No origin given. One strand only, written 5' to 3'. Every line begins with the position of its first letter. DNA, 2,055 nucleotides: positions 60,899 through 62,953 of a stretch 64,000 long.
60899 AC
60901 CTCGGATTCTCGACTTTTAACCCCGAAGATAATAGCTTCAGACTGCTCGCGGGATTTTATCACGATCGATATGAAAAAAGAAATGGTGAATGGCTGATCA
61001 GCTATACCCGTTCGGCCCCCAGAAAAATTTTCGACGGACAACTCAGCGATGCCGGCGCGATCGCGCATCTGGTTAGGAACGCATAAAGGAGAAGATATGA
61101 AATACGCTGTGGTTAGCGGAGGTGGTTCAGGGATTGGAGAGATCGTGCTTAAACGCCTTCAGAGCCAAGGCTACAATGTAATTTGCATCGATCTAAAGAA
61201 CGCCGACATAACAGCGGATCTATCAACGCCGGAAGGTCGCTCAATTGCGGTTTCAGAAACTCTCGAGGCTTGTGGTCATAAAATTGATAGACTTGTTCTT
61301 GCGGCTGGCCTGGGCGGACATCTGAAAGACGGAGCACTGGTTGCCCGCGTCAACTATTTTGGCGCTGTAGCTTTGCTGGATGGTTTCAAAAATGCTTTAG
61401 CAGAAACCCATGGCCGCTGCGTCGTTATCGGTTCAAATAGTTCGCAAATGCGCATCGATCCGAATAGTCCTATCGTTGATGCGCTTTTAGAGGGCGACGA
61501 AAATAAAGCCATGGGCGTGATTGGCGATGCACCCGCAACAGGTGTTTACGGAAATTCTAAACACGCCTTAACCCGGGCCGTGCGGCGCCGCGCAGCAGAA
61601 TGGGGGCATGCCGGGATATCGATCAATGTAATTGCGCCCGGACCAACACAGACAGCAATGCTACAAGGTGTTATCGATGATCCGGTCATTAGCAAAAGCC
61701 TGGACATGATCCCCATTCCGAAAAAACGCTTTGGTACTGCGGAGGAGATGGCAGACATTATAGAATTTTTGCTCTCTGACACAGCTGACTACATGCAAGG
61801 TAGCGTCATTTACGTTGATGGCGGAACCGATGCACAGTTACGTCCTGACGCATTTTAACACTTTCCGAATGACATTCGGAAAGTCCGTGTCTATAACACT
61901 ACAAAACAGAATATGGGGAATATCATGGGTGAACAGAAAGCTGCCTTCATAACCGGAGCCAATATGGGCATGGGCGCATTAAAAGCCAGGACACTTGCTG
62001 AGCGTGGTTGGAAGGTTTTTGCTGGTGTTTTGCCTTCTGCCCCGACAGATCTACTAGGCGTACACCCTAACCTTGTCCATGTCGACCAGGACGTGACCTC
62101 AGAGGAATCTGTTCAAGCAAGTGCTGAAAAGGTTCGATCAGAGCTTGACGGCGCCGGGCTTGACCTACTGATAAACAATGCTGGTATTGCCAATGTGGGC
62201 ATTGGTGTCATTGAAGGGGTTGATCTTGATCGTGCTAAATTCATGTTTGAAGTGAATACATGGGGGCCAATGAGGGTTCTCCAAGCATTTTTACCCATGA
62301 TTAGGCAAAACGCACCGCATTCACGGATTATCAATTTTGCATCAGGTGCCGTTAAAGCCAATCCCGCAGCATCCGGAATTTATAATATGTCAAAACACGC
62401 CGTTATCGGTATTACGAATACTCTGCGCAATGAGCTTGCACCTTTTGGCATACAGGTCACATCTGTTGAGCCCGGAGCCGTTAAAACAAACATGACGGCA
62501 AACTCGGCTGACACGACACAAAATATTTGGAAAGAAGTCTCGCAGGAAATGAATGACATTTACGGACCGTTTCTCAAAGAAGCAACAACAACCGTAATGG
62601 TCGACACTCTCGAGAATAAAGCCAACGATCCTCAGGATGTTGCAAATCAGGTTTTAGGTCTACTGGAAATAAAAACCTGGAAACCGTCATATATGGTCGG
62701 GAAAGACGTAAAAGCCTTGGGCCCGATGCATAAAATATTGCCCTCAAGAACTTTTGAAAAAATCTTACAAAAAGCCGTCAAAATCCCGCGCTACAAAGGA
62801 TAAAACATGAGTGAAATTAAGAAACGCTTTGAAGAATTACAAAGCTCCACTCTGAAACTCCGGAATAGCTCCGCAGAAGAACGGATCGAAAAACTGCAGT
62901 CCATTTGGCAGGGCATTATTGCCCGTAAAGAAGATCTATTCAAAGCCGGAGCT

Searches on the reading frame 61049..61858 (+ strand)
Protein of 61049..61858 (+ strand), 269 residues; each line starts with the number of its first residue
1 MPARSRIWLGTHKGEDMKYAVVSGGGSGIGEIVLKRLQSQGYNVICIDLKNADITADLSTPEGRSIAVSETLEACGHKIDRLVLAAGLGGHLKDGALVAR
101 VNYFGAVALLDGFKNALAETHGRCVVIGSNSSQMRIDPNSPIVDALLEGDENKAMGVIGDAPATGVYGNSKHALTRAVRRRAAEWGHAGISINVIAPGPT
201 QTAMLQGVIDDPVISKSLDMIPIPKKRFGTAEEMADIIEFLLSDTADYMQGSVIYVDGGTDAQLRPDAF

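Call 18: search_protein_families(library=pfam, proteins=[window:61049-61858:+])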
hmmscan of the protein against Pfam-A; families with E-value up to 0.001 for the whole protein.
window:61049-61858:+ (269 aa): 3 families
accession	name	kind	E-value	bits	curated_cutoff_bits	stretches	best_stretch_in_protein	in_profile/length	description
PF13561.12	adh_short_C2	-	2.4e-27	96.5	27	1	161-260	137-235/236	Enoyl-(Acyl carrier protein) reductase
PF00106.31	adh_short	-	8.6e-17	61.7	26.6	2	162-208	144-190/195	short chain dehydrogenase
PF01370.27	Epimerase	-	2.1e-05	24.5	20.9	1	21-210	2-191/240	NAD dependent epimerase/dehydratase family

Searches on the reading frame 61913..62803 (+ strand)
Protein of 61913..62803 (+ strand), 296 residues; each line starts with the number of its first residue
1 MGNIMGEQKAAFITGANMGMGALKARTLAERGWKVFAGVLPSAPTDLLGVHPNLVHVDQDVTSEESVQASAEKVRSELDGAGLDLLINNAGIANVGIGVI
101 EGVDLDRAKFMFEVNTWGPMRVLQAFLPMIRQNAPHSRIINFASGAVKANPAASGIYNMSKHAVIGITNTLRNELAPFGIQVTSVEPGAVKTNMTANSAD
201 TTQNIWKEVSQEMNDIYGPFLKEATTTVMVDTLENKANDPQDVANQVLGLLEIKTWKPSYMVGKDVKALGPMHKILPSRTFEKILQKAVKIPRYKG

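Call 18: search_protein_families(library=pfam, proteins=[window:61913-62803:+])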
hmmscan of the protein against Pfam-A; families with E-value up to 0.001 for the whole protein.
window:61913-62803:+ (296 aa): 3 families
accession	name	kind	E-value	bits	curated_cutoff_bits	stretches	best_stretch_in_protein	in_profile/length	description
PF00106.31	adh_short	-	1e-35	123.4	26.6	1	9-200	1-192/195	short chain dehydrogenase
PF13561.12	adh_short_C2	-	4.5e-28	98.9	27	1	15-206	1-191/236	Enoyl-(Acyl carrier protein) reductase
PF08643.16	DUF1776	-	1.3e-07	31.7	25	1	97-278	105-290/294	Fungal family of unknown function (DUF1776)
